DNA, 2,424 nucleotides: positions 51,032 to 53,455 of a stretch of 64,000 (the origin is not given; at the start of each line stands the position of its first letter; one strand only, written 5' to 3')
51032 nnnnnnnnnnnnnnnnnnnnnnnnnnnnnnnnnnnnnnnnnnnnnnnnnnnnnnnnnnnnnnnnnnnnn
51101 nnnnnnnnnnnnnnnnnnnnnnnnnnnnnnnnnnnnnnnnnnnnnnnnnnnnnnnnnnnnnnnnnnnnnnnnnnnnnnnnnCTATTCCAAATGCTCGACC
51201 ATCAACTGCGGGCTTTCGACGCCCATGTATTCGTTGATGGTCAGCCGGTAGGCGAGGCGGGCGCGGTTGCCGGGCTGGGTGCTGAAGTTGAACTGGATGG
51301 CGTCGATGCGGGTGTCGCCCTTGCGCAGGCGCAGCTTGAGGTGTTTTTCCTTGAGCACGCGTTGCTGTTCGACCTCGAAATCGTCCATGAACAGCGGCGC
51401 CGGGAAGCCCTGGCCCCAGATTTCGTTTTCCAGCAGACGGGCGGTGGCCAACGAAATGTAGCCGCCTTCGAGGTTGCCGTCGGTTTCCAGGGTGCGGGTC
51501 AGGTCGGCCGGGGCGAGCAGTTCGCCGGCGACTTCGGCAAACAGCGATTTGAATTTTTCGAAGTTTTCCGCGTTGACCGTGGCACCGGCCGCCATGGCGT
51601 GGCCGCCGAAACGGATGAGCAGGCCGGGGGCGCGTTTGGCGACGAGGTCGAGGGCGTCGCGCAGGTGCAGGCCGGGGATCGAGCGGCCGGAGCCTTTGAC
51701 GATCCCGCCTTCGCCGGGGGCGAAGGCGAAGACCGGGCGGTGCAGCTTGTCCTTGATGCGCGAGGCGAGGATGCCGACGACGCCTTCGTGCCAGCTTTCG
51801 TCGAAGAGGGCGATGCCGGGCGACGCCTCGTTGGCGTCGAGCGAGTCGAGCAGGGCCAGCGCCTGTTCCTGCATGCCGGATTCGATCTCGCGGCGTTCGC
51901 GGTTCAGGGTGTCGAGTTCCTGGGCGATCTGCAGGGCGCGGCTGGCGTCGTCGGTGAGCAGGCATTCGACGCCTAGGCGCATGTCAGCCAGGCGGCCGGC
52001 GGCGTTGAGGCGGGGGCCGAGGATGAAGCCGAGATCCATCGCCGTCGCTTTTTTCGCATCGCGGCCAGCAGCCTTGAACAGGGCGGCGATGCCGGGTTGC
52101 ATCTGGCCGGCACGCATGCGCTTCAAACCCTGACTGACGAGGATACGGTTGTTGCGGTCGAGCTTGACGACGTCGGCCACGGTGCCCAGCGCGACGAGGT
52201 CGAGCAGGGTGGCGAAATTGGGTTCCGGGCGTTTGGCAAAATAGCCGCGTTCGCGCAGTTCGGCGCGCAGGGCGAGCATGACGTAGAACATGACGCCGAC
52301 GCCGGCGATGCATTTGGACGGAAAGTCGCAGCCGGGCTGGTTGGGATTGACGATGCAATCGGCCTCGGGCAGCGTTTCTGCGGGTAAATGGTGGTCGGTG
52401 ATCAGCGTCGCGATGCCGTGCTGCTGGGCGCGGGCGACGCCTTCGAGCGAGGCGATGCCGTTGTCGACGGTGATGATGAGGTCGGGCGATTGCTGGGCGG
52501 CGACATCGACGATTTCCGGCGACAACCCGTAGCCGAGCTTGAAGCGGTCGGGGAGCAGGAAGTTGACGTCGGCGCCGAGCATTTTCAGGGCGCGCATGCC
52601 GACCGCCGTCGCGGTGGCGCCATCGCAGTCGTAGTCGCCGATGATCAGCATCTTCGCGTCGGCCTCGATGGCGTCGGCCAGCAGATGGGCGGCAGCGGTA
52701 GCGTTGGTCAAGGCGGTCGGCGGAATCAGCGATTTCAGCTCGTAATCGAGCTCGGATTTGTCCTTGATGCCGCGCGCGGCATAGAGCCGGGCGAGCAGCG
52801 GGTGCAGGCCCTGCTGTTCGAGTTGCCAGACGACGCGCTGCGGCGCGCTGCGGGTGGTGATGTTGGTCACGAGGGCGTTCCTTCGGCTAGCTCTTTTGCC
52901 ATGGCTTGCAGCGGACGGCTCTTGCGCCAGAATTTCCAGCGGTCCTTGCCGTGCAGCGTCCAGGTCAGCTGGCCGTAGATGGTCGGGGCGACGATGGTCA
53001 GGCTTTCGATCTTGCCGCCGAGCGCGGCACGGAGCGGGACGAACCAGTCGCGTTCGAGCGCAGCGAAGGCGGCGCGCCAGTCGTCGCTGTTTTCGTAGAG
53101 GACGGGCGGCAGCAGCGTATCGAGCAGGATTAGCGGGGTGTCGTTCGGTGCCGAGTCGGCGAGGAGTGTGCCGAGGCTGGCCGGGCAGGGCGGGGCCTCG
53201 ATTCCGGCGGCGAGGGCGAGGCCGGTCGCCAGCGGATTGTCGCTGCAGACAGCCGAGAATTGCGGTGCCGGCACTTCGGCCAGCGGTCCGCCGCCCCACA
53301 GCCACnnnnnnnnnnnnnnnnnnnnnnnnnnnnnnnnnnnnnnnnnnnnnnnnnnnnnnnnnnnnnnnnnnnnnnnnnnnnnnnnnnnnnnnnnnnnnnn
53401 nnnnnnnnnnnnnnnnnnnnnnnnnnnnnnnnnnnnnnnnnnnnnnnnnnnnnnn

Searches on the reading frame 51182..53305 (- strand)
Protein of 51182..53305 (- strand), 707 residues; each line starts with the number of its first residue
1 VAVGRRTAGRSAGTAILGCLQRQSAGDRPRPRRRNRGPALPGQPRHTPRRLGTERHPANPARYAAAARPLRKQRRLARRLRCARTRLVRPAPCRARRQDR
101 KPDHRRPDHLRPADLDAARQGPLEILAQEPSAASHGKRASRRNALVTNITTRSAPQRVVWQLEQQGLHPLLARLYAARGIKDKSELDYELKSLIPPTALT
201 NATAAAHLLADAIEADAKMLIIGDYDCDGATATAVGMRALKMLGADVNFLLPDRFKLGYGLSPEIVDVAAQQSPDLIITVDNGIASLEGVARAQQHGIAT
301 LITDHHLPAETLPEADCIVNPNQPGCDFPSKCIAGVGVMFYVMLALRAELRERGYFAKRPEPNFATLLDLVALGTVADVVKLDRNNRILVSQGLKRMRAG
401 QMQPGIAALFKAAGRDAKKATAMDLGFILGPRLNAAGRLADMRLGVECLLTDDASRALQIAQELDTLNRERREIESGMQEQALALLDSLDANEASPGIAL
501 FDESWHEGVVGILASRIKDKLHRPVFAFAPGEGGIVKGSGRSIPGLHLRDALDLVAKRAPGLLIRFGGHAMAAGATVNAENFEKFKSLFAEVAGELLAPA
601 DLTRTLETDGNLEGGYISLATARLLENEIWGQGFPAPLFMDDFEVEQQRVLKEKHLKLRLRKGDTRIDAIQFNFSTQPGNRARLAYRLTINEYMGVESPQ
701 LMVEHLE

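Call 67: search_protein_families(library=pfam, proteins=[window:51182-53305:-], max_evalue=1e-8)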
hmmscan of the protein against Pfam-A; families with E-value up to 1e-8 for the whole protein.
window:51182-53305:- (707 aa): 3 families
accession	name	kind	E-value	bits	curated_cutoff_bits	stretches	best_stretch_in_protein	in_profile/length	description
PF01368.27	DHH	-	4.4e-25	88.8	28.1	1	218-375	1-125/125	DHH family, N-terminal domain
PF17768.7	RecJ_OB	-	2.7e-21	76.1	27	1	608-705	1-107/107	RecJ OB domain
PF02272.25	DHHA1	-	3.4e-18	66.4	25.9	1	499-593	6-100/102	DHHA1 domain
